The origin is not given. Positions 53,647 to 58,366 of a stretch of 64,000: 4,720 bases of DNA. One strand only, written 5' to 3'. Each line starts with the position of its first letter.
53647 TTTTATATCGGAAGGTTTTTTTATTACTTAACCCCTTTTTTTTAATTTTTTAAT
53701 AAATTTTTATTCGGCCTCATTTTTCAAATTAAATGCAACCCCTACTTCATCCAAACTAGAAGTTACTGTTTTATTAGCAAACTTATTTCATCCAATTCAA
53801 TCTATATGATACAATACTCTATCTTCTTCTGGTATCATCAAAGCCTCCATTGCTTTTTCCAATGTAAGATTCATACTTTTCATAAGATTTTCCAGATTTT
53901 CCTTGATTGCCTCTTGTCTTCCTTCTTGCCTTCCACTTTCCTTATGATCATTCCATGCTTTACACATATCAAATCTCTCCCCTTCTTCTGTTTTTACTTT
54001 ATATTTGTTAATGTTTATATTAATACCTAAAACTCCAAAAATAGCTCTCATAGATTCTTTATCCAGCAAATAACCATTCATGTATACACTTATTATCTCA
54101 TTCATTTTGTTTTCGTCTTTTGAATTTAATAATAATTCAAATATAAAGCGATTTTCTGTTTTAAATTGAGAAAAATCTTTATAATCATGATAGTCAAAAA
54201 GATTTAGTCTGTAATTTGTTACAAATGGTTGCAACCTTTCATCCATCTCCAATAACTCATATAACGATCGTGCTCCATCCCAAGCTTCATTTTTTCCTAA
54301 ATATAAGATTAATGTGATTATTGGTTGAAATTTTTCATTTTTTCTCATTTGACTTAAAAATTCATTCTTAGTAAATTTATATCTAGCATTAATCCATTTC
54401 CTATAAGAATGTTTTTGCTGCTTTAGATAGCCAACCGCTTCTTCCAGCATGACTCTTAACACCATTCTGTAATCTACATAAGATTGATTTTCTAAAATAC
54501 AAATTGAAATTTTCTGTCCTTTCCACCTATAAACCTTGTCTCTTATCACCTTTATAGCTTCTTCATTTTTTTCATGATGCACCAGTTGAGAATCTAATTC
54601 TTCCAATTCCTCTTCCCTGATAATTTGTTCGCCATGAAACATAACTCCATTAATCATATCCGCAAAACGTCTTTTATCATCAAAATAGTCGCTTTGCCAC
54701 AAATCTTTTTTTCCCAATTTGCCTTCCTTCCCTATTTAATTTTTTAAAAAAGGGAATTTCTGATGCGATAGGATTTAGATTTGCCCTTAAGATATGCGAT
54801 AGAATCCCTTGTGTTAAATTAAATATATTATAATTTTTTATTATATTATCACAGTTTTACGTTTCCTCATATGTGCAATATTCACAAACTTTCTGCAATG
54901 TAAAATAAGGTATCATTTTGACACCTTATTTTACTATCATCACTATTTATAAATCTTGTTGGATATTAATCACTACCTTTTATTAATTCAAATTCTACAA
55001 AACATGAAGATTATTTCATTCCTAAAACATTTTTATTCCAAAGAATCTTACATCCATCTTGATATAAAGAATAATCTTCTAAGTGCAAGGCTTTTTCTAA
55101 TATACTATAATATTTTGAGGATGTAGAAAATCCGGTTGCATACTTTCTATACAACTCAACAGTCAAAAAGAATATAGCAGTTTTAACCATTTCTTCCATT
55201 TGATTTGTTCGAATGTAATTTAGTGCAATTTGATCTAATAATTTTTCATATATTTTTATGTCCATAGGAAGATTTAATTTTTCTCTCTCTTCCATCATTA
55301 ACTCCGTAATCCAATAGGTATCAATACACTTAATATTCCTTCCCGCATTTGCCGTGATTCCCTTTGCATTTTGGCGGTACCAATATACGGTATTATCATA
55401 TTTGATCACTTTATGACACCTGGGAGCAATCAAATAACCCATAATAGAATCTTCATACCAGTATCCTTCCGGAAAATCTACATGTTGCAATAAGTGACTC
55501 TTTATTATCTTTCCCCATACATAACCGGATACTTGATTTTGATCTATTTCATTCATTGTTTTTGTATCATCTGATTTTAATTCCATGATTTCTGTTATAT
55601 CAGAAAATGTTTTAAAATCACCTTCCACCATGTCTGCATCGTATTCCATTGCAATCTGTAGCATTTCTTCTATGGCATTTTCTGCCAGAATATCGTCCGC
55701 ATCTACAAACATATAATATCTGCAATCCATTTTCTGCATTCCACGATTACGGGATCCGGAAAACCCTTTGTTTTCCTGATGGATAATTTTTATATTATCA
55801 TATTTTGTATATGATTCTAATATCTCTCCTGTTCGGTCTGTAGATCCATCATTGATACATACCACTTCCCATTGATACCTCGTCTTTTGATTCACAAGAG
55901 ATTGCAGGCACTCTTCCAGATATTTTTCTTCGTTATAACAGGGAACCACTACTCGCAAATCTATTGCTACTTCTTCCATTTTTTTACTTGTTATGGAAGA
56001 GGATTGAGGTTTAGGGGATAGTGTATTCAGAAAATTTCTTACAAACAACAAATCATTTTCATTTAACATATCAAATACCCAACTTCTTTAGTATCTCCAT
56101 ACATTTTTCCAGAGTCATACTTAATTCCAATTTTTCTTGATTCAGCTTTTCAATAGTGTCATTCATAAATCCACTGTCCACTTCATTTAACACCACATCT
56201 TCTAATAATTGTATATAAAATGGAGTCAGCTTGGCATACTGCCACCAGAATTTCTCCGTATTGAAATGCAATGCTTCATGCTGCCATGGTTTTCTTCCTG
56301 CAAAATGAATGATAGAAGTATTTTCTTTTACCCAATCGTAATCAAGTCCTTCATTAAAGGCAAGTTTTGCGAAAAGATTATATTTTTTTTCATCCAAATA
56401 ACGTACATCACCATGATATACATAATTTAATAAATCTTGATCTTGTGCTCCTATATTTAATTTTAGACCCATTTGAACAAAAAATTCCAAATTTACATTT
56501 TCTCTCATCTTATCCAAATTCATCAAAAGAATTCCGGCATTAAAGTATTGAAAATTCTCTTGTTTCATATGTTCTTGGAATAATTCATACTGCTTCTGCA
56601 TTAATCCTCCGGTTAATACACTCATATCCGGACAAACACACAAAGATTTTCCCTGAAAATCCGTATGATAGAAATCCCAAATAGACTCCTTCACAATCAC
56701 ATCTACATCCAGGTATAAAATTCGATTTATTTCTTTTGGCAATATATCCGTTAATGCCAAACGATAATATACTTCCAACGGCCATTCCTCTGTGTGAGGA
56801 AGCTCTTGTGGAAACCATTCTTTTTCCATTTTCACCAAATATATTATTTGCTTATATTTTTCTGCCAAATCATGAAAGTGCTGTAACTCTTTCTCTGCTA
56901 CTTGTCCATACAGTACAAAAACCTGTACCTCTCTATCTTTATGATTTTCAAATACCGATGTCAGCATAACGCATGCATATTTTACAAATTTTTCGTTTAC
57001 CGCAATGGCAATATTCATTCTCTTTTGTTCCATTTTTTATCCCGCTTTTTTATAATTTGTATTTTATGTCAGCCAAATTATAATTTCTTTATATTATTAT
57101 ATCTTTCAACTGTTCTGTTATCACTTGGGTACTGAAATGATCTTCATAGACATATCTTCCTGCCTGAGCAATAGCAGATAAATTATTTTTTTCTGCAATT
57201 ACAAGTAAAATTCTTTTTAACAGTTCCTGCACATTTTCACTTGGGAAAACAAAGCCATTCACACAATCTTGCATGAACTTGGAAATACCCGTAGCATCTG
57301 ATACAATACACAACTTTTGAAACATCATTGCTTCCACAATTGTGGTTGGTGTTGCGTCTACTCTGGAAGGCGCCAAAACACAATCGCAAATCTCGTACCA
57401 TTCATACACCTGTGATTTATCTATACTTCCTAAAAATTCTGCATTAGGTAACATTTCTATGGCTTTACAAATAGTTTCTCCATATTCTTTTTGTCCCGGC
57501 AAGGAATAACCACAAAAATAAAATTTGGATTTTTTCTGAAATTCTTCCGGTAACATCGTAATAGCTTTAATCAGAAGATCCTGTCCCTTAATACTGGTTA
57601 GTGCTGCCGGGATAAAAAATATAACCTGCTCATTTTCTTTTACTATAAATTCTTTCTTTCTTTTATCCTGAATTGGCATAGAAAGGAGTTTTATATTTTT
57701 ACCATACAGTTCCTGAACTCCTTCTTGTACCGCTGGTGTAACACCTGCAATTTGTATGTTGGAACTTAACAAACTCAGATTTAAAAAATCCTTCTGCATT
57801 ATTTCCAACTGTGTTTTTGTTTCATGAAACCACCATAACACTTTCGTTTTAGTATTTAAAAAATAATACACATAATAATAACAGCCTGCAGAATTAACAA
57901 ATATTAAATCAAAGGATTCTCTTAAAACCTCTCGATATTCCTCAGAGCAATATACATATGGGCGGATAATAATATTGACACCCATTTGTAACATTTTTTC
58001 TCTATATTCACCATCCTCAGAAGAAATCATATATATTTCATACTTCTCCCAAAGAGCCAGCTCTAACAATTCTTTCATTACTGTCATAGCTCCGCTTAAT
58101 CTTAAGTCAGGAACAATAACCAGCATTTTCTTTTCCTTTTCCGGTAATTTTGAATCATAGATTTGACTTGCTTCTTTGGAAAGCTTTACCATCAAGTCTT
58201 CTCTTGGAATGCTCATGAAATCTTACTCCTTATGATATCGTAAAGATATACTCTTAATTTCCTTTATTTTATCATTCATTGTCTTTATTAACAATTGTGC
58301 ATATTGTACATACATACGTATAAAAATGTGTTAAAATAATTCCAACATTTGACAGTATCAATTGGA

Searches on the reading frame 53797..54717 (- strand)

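Call 17: search_protein_families(library=pfam, proteins=[window:53797-54717:-])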
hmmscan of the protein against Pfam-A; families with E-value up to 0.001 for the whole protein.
window:53797-54717:- (306 aa): 1 family
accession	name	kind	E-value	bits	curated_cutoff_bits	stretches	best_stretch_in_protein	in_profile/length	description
PF04754.18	Transposase_31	-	4.2e-05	23.7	21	1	73-209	73-185/203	Putative transposase, YhgA-like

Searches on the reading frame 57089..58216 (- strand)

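Call 17: search_protein_families(library=pfam, proteins=[window:57089-58216:-])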
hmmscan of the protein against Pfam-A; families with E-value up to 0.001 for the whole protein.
window:57089-58216:- (375 aa): 4 families
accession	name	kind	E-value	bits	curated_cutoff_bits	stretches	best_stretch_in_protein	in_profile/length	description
PF00534.26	Glycos_transf_1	-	9.9e-27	94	26.4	1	187-354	5-170/172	Glycosyl transferases group 1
PF13692.12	Glyco_trans_1_4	-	1.5e-19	71.1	27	1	198-340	3-140/142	Glycosyl transferases group 1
PF16994.11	Glyco_trans_4_5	-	8.8e-09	35.8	26.6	1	28-138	2-113/172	Glycosyl-transferase family 4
PF13524.12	Glyco_trans_1_2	-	0.00014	22.2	25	1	231-370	16-142/144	Glycosyl transferase-like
